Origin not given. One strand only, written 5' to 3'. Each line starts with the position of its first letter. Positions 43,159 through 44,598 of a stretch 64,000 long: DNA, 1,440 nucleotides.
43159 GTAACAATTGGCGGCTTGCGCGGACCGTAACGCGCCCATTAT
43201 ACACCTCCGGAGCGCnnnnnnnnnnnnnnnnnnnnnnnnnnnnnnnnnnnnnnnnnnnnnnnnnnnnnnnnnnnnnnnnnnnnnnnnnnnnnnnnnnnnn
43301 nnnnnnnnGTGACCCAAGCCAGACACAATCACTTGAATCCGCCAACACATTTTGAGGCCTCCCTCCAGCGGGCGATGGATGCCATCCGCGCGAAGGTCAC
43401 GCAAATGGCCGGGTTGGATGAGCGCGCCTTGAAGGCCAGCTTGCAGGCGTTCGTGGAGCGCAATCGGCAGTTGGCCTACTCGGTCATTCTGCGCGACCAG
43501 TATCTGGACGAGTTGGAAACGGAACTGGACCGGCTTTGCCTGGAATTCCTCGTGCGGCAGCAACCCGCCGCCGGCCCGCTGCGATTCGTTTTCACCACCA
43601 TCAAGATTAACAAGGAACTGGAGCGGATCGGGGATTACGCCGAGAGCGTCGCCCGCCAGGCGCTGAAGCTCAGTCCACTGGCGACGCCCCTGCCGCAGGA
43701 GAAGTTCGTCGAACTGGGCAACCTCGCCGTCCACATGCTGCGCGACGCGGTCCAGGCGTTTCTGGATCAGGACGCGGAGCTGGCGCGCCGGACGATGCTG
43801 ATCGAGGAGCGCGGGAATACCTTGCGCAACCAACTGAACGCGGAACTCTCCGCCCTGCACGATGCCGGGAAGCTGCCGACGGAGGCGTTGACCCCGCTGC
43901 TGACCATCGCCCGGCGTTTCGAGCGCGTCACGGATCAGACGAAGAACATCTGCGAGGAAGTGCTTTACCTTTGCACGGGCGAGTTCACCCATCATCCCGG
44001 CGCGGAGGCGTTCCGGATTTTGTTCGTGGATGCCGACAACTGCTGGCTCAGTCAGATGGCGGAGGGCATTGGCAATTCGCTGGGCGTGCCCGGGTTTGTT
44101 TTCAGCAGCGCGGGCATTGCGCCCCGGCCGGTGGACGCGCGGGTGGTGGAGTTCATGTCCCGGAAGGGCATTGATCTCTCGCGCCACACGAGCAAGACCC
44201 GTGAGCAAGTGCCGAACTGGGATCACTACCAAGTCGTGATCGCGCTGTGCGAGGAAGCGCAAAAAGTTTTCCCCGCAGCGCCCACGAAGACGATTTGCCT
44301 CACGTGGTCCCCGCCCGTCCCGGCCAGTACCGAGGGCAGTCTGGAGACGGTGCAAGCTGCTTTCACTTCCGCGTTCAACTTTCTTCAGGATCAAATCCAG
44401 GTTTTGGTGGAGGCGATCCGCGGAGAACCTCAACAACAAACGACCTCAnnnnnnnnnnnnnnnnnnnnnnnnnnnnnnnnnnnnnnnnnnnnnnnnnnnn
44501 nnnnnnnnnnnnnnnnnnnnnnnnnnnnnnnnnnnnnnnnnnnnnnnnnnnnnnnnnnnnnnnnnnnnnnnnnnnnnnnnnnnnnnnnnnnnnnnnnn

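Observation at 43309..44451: PhoU fused to a catalytically degenerate LMW phosphatase/ArsC-like domain, translationally coupled to pstS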

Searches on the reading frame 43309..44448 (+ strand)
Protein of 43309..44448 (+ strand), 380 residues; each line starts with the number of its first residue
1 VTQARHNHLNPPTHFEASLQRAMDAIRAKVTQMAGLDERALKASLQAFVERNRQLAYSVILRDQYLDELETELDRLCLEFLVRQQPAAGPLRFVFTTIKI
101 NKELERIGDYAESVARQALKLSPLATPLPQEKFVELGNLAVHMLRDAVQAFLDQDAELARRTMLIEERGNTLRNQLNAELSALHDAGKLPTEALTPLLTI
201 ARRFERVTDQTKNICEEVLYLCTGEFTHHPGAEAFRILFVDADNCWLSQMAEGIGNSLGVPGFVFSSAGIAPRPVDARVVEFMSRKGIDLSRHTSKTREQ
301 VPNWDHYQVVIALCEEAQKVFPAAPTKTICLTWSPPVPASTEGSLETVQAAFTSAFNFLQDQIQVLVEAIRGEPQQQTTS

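Call 3: search_protein_families(library=pfam, proteins=[window:43309-44448:+], max_evalue=0.01)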
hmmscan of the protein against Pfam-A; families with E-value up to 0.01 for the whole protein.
window:43309-44448:+ (380 aa): 2 families
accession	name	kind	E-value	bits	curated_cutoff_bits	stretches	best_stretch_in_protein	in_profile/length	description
PF01895.24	PhoU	-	1.2e-35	122.2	23.5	2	30-117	1-88/89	PhoU domain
PF01451.26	LMWPc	-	3.8e-06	27.6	23.2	1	237-323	1-95/144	Low molecular weight phosphotyrosine protein phosphatase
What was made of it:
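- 43396..43659 (+): PhoU repeat 1 (aa 30-117), with the E-x-x-x-D motif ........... at 43615-43647. Pfam PF01895 stretch 30-117 (call 3).
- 43699..43977 (+): PhoU repeat 2 (about aa 131-223), with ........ at 43915-43938. Second PF01895 stretch (call 3).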

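Call 4: search_protein_families(library=ncbifam, proteins=[window:43309-44448:+], max_evalue=0.01)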
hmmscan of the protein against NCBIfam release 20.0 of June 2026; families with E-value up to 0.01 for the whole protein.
window:43309-44448:+ (380 aa): 5 families
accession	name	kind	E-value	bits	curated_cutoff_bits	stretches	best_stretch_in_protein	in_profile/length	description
TIGR02135.1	phoU_full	equivalog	1e-46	159.2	130.25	1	19-226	3-211/212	phosphate signaling complex protein PhoU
NF008332.0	PRK11115.1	equivalog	1.1e-31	110.2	342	1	10-235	5-230/239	phosphate signaling complex protein PhoU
TIGR02691.1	arsC_pI258_fam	equivalog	8.4e-16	58.4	174.3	1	238-363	2-126/129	arsenate reductase (thioredoxin)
TIGR02689.1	ars_reduc_gluta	equivalog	1.5e-11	44.5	157.6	1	236-334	2-99/126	arsenate reductase, glutathione/glutaredoxin type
NF010053.0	PRK13530.1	subfamily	4.5e-11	43.2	215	1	237-365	6-123/133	arsenate reductase (thioredoxin)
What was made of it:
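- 44011..44421 (+): ArsC/LMW-PTP-fold pseudoenzyme domain (aa 235-371). Pfam LMWPc and TIGR02691 partial match (calls 3, 4).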

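Call 5: find_homologous_proteins(query=window:43309-44448:+, max_evalue=0.00001)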
Query window:43309-44448:+ (380 aa): 2196 proteins with E <= 0.00001 among 8000 candidates; the best 120 are listed.
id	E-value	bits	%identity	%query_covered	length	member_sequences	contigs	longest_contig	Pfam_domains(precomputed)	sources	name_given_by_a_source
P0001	2.0e-231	785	99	94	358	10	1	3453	PF01895.25,PF01451.28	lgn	-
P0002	2.3e-178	611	77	97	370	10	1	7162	PF01895.25,PF01451.28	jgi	jgi:phosphate transport system protein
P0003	2.0e-177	608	75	98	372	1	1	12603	PF01895.25,PF01451.28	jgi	jgi:phosphate transport system protein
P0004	2.8e-165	568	71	97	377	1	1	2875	PF01895.25,PF01451.28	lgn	-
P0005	1.0e-164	566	69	98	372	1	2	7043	PF01895.25,PF01451.28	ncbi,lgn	-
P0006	1.3e-163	562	71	96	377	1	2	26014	PF01895.25,PF01451.28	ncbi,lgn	-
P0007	1.5e-163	562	72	95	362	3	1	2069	PF01895.25,PF01451.28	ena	-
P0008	1.0e-161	556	73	96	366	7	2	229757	PF01895.25,PF01451.28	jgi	jgi:phosphate transport system protein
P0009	7.4e-161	553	70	96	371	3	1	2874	PF01895.25,PF01451.28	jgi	jgi:phosphate transport system protein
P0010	1.3e-160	552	70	97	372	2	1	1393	PF01895.25,PF01451.28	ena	-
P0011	2.9e-159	548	73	91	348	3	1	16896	PF01895.25,PF01451.28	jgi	jgi:phosphate transport system protein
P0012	3.6e-155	534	81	79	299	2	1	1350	PF01895.25,PF01451.28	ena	-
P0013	2.1e-154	532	67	98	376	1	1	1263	PF01895.25,PF01451.28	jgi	jgi:phosphate transport system protein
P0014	9.7e-154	530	67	98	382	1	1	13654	PF01895.25,PF01451.28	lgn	-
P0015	3.1e-153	528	71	90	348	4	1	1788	PF01895.25,PF01451.28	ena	-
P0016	4.9e-153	527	71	90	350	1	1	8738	PF01895.25,PF01451.28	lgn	-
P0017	1.3e-152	526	67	96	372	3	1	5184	PF01895.25,PF01451.28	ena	-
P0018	3.4e-152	525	66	97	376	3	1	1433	PF01895.25,PF01451.28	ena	-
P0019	3.9e-152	524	66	97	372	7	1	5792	PF01895.25,PF01451.28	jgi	jgi:phosphate transport system protein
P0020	7.4e-152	523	67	97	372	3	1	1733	PF01895.25,PF01451.28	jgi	jgi:phosphate transport system protein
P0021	1.6e-151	522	68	93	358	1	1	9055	PF01895.25,PF01451.28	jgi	-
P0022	6.0e-151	520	67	97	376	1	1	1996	PF01895.25,PF01451.28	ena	-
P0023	6.2e-151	520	66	97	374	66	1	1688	PF01895.25,PF01451.28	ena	-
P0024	7.7e-151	520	65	98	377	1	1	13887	PF01895.25,PF01451.28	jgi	jgi:phosphate transport system protein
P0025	1.4e-150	519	70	90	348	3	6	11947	PF01895.25,PF01451.28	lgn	-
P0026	5.6e-150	517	69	91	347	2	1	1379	PF01895.25,PF01451.28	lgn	-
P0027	9.0e-150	517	66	97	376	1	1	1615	PF01895.25,PF01451.28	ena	-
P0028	9.1e-150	517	65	97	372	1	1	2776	PF01895.25,PF01451.28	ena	-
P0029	1.3e-149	516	63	97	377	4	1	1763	PF01895.25,PF01451.28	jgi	jgi:phosphate transport system protein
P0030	2.1e-149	515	68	93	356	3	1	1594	PF01895.25,PF01451.28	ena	-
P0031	2.3e-149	515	65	97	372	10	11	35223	PF01895.25,PF01451.28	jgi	jgi:phosphate transport system protein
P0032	7.3e-149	514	66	95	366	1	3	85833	PF01895.25,PF01451.28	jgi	jgi:phosphate transport system protein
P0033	2.5e-148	512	67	96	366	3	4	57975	PF01895.25,PF01451.28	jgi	-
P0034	6.4e-148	511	68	92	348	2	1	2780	PF01895.25,PF01451.28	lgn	-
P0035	8.8e-148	510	64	96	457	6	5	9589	PF01895.25,PF01451.28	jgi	jgi:phosphate transport system protein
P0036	1.1e-147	510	65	97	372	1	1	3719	PF01895.25,PF01451.28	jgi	jgi:phosphate transport system protein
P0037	1.4e-147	509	66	97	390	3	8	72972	PF01895.25,PF01451.28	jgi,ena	jgi:phosphate transport system protein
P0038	2.1e-147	509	64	98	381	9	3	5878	PF01895.25,PF01451.28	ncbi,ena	-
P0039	9.2e-147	507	65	97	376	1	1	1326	PF01895.25,PF01451.28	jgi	jgi:phosphate transport system protein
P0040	1.3e-146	506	64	96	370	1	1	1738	PF01895.25,PF01451.28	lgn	-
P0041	4.3e-146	504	67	93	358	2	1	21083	PF01895.25,PF01451.28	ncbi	ncbi:MAG: phosphate signaling complex protein PhoU [Limisphaerales bacterium]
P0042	4.4e-146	504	67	93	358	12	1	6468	PF01895.25,PF01451.28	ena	-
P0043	1.1e-145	503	66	94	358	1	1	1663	PF01895.25,PF01451.28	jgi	jgi:phosphate transport system protein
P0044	1.5e-145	503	68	93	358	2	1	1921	PF01895.25,PF01451.28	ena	-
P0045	1.8e-145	502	65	96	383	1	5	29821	PF01895.25,PF01451.28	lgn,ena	-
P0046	2.2e-145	502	64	96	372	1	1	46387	PF01895.25,PF01451.28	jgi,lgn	jgi:phosphate transport system protein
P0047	2.5e-145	502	66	93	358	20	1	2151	PF01895.25,PF01451.28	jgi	jgi:phosphate transport system protein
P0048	4.3e-145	501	63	96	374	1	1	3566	PF01895.25,PF01451.28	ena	-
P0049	8.5e-145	500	64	98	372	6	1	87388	PF01895.25,PF01451.28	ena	-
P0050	9.8e-145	500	67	93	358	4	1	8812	PF01895.25,PF01451.28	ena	-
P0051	1.7e-144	499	64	96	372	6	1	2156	PF01895.25,PF01451.28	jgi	-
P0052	2.5e-144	499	67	93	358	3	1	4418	PF01895.25,PF01451.28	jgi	-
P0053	2.8e-144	499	64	96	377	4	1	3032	PF01895.25,PF01451.28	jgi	jgi:phosphate transport system protein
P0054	4.0e-144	498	63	96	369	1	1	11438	PF01895.25,PF01451.28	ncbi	-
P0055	7.2e-144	497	68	90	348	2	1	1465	PF01895.25,PF01451.28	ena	-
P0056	8.0e-144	497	66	93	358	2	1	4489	PF01895.25,PF01451.28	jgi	jgi:phosphate transport system protein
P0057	8.5e-144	497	64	97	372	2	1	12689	PF01895.25,PF01451.28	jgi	jgi:phosphate transport system protein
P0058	8.7e-144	497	63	96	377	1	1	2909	PF01895.25,PF01451.28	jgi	jgi:phosphate transport system protein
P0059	1.1e-143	497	66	96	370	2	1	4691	PF01895.25,PF01451.28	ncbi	-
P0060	1.1e-143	497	64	97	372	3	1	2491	PF01895.25,PF01451.28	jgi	jgi:phosphate transport system protein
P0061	1.8e-143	496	63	96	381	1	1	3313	PF01895.25,PF01451.28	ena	-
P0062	1.8e-143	496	63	96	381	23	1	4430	PF01895.25,PF01451.28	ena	-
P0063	2.1e-143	496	64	95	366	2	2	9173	PF01895.25,PF01451.28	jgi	jgi:phosphate transport system protein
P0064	3.6e-143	495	64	96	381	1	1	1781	PF01895.25,PF01451.28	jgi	jgi:phosphate transport system protein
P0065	4.5e-143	495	67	93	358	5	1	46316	PF01895.25,PF01451.28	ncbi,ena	-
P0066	9.7e-143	493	64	96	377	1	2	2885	PF01895.25,PF01451.28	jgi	jgi:phosphate transport system protein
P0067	1.1e-142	493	64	97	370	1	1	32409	PF01895.25,PF01451.28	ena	-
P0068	1.2e-142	493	63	97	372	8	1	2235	PF01895.25,PF01451.28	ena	-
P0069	2.4e-142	492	64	96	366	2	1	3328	PF01895.25,PF01451.28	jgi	jgi:phosphate transport system protein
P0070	2.7e-142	492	64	94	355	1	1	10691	PF01895.25,PF01451.28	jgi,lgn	-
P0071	4.0e-142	491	64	97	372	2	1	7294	PF01895.25,PF01451.28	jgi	jgi:phosphate transport system protein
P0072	6.3e-142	491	62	97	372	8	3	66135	PF01895.25,PF01451.28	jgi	-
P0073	1.0e-141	490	67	90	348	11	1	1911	PF01895.25,PF01451.28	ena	-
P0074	1.9e-141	489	65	93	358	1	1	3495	PF01895.25,PF01451.28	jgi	jgi:phosphate transport system protein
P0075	5.7e-141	488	63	96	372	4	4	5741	PF01895.25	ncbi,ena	-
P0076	3.1e-140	485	62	96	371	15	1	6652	PF01895.25,PF01451.28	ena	-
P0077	3.2e-140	485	62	95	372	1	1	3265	PF01895.25,PF01451.28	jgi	jgi:phosphate transport system protein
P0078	3.9e-140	485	63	96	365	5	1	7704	PF01895.25,PF01451.28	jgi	jgi:phosphate transport system protein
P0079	4.6e-140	485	61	98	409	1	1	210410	PF01895.25,PF01451.28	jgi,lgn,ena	-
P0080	4.7e-140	485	62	97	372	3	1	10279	PF01895.25,PF01451.28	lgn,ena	-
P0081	6.9e-140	484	62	97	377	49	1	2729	PF01895.25,PF01451.28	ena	-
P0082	7.7e-140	484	65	93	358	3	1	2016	PF01895.25,PF01451.28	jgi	jgi:phosphate transport system protein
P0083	9.3e-140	484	61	96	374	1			PF01895.25,PF01451.28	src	-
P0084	1.3e-139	483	62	97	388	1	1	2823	PF01895.25,PF01451.28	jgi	jgi:phosphate transport system protein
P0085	2.7e-139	482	62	97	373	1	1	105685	PF01895.25,PF01451.28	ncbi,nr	ncbi:MAG TPA: phosphate signaling complex protein PhoU [Verrucomicrobiae bacterium]|nr:phosphate sig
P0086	3.1e-139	482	62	97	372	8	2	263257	PF01895.25,PF01451.28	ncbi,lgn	-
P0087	3.6e-139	482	62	95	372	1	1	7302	PF01895.25,PF01451.28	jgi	jgi:phosphate transport system protein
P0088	3.8e-139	482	62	97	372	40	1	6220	PF01895.25,PF01451.28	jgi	jgi:phosphate transport system protein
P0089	4.4e-139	481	61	96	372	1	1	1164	PF01895.25,PF01451.28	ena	-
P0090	1.0e-138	480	62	98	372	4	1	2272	PF01895.25,PF01451.28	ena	-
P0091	1.4e-138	480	61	97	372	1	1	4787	PF01895.25,PF01451.28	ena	-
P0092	1.9e-138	479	63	96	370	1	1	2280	PF01895.25,PF01451.28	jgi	-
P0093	2.0e-138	479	61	97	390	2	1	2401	PF01895.25,PF01451.28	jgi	-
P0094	2.1e-138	479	62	97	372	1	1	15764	PF01895.25,PF01451.28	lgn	-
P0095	2.2e-138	479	63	94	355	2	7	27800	PF01895.25,PF01451.28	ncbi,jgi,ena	-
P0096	2.9e-138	479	60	97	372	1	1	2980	PF01895.25,PF01451.28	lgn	-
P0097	3.7e-138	478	60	97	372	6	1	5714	PF01895.25,PF01451.28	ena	-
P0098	4.1e-138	478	60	95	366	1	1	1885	PF01865.22,PF01895.25,PF01451.28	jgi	jgi:phosphate transport system protein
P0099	6.6e-138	478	63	96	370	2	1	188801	PF01895.25,PF01451.28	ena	-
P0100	7.2e-138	477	60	95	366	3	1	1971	PF01895.25,PF01451.28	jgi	jgi:phosphate transport system protein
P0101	1.0e-137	477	60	96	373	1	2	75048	PF01895.25,PF01451.28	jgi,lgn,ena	jgi:phosphate transport system protein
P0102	1.2e-137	477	61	97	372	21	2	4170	PF01895.25,PF01451.28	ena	-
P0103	1.3e-137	477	62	97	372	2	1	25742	PF01895.25,PF01451.28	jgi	-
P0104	1.5e-137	476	63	94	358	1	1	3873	PF01895.25,PF01451.28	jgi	jgi:phosphate transport system protein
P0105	1.5e-137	476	60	96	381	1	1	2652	PF01895.25,PF01451.28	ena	-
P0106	1.6e-137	476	61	96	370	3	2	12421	PF01895.25,PF01451.28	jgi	jgi:phosphate transport system protein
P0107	1.7e-137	476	61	97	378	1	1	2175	PF01895.25,PF01451.28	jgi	jgi:phosphate transport system protein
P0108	2.1e-137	476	60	97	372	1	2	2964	PF01895.25,PF01451.28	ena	-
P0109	2.3e-137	476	63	97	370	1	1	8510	PF01895.25,PF01451.28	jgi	jgi:phosphate transport system protein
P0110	3.6e-137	475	61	96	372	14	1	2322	PF01895.25,PF01451.28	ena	-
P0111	3.9e-137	475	62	98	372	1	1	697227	PF01895.25,PF01451.28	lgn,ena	-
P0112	5.3e-137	475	61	96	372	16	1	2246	PF01895.25,PF01451.28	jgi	-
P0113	6.5e-137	474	65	91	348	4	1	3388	PF01895.25,PF01451.28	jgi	jgi:phosphate transport system protein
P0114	6.6e-137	474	62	94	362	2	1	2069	PF01895.25,PF01451.28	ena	-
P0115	7.0e-137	474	60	95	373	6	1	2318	PF01895.25,PF01451.28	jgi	jgi:phosphate transport system protein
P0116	8.2e-137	474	59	95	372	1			PF01895.25,PF01451.28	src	-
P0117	9.1e-137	474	61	95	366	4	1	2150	PF01895.25,PF01451.28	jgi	jgi:phosphate transport system protein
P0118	1.3e-136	473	59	96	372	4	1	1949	PF01895.25,PF01451.28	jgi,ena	-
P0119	1.5e-136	473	62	97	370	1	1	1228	PF01895.25,PF01451.28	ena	-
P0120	1.5e-136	473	65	90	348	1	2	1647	PF01895.25,PF01451.28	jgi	jgi:phosphate transport system protein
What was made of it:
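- Checked: At least 120 homologues at 59-99% identity carry the same PF01895+PF01451 architecture (call 5).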

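Call 30: predict_structure(alignment_id=A2)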
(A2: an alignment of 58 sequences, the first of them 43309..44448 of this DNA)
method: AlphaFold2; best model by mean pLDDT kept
length: 380 residues; sequences in the alignment: 58
mean_pLDDT: 89.2   pTM: 0.60
mean pLDDT of the five models: 89.2, 89.0, 88.7, 88.0, 87.1
residues with pLDDT >= 90: 282; 70-90: 60; 50-70: 20; < 50: 18
segments of 3 or more residues with pLDDT < 50: 1-8, 228-232, 376-380
pLDDT, mean of each block of 10 residues (from residue 1): 46 82 97 98 98 97 95 97 90 95 98 98 87 98 98 94 92 96 94 96 98 94 63 79 94 94 92 93 94 93 88 94 81 78 75 94 91 52
secondary structure, 60 per line:
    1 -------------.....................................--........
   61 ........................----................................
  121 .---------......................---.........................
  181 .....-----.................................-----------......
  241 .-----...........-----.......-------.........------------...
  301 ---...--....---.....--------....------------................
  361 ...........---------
elements in order: H14-50 H53-84 H89-121 H131-152 H156-185 H191-223 E235-241 H247-257 E263-269 H277-285 E309-312 H316-320 E329-332 H345-371
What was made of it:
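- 43699..43977 (+): Helices 131-152, 156-185 and 191-223 in the model (call 30).
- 43978..44010 (+): Interdomain linker (aa 224-234; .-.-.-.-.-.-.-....). It corresponds to the normal C-terminal tail of stand-alone PhoU. pLDDT below 50 at residues 228-232 (call 30).
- Checked: The P-loop block scores about 94 and only the linker (residues 228-232) is low (call 30).
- The AlphaFold2 pTM of 0.60 and the low-confidence linker give no defined interdomain pose (call 30).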

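Call 31: predict_structure(protein=window:43309-44448:+)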
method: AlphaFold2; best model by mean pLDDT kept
length: 380 residues; sequences in the alignment: 1
mean_pLDDT: 41.4   pTM: 0.30
mean pLDDT of the five models: 41.4, 35.8, 34.3, 34.1, 34.1
residues with pLDDT >= 90: 0; 70-90: 2; 50-70: 49; < 50: 329
segments of 3 or more residues with pLDDT < 50: 1-19, 21-23, 29-45, 47-49, 51-66, 76-128, 130-162, 210-380
pLDDT, mean of each block of 10 residues (from residue 1): 36 46 49 47 47 42 46 46 37 37 43 46 46 45 42 44 52 59 64 56 50 45 37 31 34 35 30 29 30 36 35 35 30 30 39 40 39 38
secondary structure, 60 per line:
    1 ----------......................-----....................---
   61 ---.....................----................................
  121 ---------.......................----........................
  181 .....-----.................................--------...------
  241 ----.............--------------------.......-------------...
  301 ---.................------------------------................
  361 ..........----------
elements in order: H11-32 H38-57 H64-84 H89-120 H130-152 H157-185 H191-223 H245-257 H278-284 H304-320 H345-370
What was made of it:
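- Tried and rejected: Single-sequence AlphaFold2 gave an unusable model (pLDDT 41, call 31).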

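Call 33: fold_search(model_id=the predicted structure, library=pdb)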
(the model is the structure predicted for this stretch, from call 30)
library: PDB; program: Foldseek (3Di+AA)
matches with E <= 10: 584; with E <= 0.001: 52
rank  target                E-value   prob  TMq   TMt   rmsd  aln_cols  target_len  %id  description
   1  1t72_A                3.6e-10  1.00  0.54  0.95   1.8       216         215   29  Crystal structure of phosphate transport system protein phoU from Aquifex aeolicus (released 2004-12-07)
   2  1t72_B                1.8e-09  1.00  0.54  0.94   1.8       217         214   29  Crystal structure of phosphate transport system protein phoU from Aquifex aeolicus (released 2004-12-07)
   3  1t72_G                5.4e-09  1.00  0.53  0.95   1.5       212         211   29  Crystal structure of phosphate transport system protein phoU from Aquifex aeolicus (released 2004-12-07)
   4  1t72_E                6.1e-09  1.00  0.52  0.93   1.4       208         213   30  Crystal structure of phosphate transport system protein phoU from Aquifex aeolicus (released 2004-12-07)
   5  4q25_A                6.9e-09  1.00  0.53  0.95   1.3       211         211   27  Crystal structure of PhoU from Pseudomonas aeruginosa (released 2015-02-18)
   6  1t8b_A                7.5e-09  1.00  0.51  0.91   1.9       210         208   29  Crystal structure of refolded PHOU-like protein (gi 2983430) from Aquifex aeolicus (released 2004-12-07)
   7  1sum                  2.2e-08  1.00  0.53  0.88   1.6       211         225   25  Crystal structure of a hypothetical protein at 2.0 A resolution (released 2004-08-24)
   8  4q25_B                2.9e-08  1.00  0.52  0.94   1.5       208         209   27  Crystal structure of PhoU from Pseudomonas aeruginosa (released 2015-02-18)
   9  1xwm                  4.9e-08  1.00  0.51  0.90   1.6       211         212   29  The crystal structure of PhoU (phosphate uptake regulator), Structural genomics (released 2004-12-14)
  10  2i0m                  7.2e-08  1.00  0.52  0.94   2.0       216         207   24  Crystal structure of the phosphate transport system regulatory protein PhoU from Streptococcus pneumoniae (released 2006-09-19)
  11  1jl3_A                1.9e-06  1.00  0.32  0.84   2.4       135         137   27  Crystal Structure of B. subtilis ArsC (released 2001-10-24)
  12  1jf8                  2.4e-06  1.00  0.31  0.86   2.1       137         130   28  X-ray structure of reduced C10S, C15A arsenate reductase from pI258 (released 2001-10-03)
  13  8p6m_B                2.9e-06  1.00  0.31  0.84   2.4       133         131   26  Arsenate reductase (ArsC2) from Deinococcus indicus (released 2023-08-30)
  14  8p5n_A                3.8e-06  1.00  0.32  0.84   3.2       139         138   27  Arsenate reductase (ArsC2) from Deinococcus indicus, co-crystallized with arsenate (released 2023-08-30)
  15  8p5n_B                4.0e-06  1.00  0.31  0.82   3.2       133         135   27  Arsenate reductase (ArsC2) from Deinococcus indicus, co-crystallized with arsenate (released 2023-08-30)
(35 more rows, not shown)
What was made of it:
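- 44011..44421 (+): Foldseek TM 0.84-0.86 to 1JL3/1JF8 (call 33).
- On PhoU (TIGR02135 / PF01895 x2): Foldseek gives TM 0.95 to 1T72 and 4Q25 (calls 30, 33).
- Checked: It matches the C-terminal half to ArsC 1JL3/1JF8 (TM 0.84-0.86) (call 33).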
